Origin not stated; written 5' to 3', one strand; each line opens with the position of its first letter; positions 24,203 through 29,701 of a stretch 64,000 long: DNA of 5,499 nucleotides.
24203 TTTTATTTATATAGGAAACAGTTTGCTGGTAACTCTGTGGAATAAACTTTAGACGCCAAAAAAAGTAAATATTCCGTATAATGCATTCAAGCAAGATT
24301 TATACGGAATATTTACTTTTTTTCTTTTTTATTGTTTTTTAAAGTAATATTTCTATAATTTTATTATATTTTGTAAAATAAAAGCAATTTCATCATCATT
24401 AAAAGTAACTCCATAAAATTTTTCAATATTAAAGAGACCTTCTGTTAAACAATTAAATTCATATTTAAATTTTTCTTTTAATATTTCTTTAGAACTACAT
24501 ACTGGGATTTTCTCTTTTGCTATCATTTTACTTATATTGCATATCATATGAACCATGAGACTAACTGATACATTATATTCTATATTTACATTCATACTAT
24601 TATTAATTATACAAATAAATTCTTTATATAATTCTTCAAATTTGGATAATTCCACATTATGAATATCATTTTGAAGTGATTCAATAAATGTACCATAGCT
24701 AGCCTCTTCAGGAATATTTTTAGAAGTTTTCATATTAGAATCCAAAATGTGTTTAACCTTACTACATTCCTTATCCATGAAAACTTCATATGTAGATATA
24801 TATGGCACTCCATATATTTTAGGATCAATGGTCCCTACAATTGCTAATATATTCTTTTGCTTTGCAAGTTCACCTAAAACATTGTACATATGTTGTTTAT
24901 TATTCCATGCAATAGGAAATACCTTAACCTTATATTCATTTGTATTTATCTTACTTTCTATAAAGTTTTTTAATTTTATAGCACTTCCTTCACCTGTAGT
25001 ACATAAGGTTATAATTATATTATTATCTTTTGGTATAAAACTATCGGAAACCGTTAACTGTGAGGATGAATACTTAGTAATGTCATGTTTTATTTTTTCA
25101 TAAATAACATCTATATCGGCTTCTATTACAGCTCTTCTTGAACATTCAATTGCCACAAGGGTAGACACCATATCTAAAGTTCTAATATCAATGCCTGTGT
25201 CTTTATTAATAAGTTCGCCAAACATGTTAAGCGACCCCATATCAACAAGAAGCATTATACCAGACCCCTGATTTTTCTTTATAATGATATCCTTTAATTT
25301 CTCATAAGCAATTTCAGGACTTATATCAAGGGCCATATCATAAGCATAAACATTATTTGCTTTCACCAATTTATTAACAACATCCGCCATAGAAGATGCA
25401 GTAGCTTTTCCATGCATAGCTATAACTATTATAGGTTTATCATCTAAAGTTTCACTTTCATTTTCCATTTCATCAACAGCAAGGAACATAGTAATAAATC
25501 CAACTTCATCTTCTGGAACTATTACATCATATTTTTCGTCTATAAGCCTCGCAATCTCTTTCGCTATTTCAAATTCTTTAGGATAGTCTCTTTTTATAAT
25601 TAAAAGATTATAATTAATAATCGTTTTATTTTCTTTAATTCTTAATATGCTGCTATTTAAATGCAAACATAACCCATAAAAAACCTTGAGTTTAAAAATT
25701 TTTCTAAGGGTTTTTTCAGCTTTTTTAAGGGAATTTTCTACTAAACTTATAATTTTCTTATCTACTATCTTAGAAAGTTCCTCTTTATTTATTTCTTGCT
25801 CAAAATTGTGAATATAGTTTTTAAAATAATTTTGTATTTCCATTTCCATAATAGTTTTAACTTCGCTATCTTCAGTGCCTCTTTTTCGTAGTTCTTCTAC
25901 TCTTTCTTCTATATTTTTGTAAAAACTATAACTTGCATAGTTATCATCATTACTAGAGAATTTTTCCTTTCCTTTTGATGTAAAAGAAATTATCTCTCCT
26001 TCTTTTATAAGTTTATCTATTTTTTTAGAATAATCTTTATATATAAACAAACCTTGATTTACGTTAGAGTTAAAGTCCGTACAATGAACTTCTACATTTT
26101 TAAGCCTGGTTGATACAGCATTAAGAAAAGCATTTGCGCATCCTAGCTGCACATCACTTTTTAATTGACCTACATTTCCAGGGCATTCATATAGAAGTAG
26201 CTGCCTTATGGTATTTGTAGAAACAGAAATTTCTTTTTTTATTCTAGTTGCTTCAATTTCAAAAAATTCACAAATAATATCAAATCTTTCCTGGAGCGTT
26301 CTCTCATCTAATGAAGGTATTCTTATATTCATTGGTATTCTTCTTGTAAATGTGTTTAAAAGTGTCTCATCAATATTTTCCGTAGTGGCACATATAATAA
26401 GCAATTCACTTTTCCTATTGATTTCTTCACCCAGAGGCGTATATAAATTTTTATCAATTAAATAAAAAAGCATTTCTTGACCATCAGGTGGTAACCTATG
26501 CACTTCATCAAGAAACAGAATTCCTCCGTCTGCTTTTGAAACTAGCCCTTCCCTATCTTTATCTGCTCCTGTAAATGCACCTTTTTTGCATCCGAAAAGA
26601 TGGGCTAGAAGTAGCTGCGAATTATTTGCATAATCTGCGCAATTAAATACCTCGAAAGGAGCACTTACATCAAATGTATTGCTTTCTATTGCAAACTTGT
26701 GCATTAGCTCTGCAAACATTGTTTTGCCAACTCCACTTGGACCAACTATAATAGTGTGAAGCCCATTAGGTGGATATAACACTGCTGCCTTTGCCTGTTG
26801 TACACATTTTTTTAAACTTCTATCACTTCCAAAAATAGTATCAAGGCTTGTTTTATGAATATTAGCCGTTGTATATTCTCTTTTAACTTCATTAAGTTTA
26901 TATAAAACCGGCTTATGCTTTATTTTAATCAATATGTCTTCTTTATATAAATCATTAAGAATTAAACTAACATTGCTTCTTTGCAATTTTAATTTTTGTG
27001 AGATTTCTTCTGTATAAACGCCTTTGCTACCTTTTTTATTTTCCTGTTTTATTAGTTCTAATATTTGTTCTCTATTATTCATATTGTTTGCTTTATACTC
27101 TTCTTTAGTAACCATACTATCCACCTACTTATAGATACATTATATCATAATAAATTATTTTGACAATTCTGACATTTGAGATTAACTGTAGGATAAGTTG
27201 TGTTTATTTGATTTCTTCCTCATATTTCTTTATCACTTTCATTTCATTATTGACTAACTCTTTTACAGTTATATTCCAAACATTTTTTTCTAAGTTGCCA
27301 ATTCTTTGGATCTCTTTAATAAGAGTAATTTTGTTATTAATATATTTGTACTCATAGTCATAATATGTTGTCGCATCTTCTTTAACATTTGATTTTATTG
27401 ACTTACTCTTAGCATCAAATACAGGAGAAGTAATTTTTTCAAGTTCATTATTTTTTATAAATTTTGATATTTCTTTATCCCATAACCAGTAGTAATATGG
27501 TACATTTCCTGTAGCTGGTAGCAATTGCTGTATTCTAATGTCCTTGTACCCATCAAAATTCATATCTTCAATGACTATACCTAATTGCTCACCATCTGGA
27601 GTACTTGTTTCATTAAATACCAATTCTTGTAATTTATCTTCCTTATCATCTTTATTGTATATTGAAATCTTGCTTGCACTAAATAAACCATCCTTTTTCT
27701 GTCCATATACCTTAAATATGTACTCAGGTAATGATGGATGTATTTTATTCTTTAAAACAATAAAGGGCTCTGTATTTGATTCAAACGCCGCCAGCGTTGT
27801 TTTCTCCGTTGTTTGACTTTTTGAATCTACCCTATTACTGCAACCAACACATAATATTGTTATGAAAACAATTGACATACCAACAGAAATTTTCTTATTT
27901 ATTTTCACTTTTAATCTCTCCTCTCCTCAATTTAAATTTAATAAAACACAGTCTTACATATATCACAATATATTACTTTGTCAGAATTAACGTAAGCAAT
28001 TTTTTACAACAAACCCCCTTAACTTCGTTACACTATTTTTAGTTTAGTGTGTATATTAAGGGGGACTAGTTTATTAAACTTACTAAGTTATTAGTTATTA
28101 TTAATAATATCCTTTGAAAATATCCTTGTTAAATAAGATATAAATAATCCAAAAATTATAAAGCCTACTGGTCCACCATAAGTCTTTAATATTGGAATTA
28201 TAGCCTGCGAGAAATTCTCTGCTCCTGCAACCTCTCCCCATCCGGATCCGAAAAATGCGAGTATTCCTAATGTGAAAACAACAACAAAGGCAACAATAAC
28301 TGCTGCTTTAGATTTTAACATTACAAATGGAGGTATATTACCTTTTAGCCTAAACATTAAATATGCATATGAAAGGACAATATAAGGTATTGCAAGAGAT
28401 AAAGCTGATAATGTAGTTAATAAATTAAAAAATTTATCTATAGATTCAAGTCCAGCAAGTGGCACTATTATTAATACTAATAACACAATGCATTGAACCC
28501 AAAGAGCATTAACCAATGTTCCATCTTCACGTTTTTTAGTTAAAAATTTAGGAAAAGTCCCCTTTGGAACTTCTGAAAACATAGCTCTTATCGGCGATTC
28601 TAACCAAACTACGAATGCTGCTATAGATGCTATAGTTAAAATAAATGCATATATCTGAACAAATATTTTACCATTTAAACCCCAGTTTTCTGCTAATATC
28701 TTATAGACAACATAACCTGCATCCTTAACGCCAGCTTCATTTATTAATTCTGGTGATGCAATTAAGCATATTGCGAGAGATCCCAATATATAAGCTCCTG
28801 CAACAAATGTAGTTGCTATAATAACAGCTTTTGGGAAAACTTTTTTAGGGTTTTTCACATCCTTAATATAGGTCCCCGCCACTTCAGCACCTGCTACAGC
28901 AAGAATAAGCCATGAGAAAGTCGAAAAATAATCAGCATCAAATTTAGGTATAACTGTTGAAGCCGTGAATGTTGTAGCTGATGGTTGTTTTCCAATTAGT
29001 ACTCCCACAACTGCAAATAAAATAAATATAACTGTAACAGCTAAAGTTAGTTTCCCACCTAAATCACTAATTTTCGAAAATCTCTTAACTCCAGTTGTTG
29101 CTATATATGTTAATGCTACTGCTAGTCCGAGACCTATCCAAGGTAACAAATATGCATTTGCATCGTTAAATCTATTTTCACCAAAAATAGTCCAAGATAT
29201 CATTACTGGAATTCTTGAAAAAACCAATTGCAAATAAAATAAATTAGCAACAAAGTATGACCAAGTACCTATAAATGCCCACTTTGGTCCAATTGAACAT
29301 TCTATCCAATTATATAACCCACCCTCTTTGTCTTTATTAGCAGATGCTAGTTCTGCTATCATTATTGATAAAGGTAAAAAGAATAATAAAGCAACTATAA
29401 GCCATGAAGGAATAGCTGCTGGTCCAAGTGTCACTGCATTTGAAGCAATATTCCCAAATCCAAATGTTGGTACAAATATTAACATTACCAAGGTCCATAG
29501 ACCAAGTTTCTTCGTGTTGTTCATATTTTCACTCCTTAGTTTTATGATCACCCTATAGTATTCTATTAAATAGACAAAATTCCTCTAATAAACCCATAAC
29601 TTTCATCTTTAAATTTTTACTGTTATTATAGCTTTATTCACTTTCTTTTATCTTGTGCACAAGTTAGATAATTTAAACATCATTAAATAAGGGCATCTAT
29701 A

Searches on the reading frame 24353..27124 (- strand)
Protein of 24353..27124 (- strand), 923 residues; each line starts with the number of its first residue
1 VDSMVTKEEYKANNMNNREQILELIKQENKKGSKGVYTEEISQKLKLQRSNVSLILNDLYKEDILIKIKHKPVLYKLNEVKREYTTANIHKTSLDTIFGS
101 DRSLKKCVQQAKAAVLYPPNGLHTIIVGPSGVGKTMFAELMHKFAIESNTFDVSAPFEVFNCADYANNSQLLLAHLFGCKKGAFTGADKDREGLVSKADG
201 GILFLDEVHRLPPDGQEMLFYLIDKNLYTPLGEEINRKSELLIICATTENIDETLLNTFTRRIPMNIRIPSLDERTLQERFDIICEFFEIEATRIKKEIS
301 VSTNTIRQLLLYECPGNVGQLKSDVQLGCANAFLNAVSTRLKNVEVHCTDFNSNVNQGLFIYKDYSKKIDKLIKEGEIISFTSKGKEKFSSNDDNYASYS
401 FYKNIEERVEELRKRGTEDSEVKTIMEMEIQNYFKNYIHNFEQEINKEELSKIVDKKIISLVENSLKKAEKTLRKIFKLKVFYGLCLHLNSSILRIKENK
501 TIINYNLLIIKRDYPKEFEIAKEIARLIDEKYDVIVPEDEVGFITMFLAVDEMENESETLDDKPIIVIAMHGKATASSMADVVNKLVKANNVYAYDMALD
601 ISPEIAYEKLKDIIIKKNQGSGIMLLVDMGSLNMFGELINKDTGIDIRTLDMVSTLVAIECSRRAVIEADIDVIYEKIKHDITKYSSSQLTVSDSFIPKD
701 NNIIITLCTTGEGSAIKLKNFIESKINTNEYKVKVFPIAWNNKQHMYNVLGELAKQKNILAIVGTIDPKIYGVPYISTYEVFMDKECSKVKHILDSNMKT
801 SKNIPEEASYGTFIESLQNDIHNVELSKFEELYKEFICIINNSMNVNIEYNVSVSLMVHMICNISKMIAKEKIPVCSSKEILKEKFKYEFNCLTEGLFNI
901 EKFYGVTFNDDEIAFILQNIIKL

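Call 57: search_protein_families(library=pfam, max_evalue=0.00001, proteins=[window:24353-27124:-])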
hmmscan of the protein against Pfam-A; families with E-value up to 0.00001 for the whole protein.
window:24353-27124:- (923 aa): 8 families
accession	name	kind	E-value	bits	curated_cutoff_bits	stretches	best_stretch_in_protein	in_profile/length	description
PF00158.32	Sigma54_activat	-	3.7e-39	134.5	20.2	1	97-259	1-153/168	Sigma-54 interaction domain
PF00874.25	PRD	-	7.3e-29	100.4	23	2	465-548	3-87/90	PRD domain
PF03610.21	EIIA-man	-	1.7e-10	41.5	21.4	1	566-645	2-82/116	PTS system fructose IIA component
PF07728.20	AAA_5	-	5.5e-09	36.6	22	1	123-252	1-125/139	AAA domain (dynein-related subfamily)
PF00004.35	AAA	-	1.3e-08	35.8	21.2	1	125-264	2-128/131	ATPase family associated with various cellular activities (AAA)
PF01078.27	Mg_chelatase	-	3e-07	30.5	20.3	1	109-219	9-126/207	Magnesium chelatase, subunit ChlI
PF14532.12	Sigma54_activ_2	-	8.3e-06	26.5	25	0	125-253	25-113/138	Sigma-54 interaction domain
PF07724.20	AAA_2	-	9.9e-06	26.1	27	0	125-248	7-124/166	AAA domain (Cdc48 subfamily)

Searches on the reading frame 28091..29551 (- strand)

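Call 56: search_protein_families(library=pfam, max_evalue=0.00001, proteins=[window:28091-29551:-])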
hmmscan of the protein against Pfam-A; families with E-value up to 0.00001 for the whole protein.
window:28091-29551:- (486 aa): 2 families
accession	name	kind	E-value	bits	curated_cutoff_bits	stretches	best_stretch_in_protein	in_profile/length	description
PF13520.12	AA_permease_2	-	1.4e-44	153.2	27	1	16-428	1-397/427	Amino acid permease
PF00324.27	AA_permease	-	7.8e-22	78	24.6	1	28-432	12-417/470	Amino acid permease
